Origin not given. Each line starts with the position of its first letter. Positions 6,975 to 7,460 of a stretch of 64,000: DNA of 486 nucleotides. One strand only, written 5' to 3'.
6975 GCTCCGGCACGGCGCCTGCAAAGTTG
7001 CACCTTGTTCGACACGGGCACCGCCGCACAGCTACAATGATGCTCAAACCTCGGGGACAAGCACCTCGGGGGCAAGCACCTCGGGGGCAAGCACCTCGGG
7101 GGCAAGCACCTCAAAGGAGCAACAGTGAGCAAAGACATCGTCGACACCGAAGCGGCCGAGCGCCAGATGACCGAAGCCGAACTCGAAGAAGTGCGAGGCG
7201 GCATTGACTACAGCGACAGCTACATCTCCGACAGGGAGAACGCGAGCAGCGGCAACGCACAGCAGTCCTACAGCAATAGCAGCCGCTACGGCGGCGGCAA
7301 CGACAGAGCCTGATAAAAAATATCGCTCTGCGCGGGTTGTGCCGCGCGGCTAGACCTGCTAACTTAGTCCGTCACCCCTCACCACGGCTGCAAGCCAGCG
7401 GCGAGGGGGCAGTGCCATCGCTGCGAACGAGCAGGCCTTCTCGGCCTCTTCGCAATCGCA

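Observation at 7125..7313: Candidate exported peptide with a Cys-free, highly hydrophilic Ser/Tyr/Asn/Asp/Gly core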

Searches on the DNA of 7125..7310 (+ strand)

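Call 47: search_rna_families(sources=[L031, L032, L033, L028], threshold=gathering)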
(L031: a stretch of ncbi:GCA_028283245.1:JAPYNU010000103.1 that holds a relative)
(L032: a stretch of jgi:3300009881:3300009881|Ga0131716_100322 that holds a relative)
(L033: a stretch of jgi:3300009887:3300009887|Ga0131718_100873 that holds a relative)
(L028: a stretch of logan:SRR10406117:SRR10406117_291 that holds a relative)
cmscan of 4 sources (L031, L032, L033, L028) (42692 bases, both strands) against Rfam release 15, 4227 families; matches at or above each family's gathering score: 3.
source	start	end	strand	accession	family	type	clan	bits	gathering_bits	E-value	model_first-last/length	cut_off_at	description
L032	8452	9971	+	RF00177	SSU_rRNA_bacteria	Gene; rRNA;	CL00111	1584.6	50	0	1-1533/1533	no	Bacterial small subunit ribosomal RNA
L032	10241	11433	+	RF02541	LSU_rRNA_bacteria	Gene; rRNA;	CL00112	1028.1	50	0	1-1130/2925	3'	Bacterial large subunit ribosomal RNA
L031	10702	11633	+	RF00177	SSU_rRNA_bacteria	Gene; rRNA;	CL00111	931.3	50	2e-294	1-945/1533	3'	Bacterial small subunit ribosomal RNA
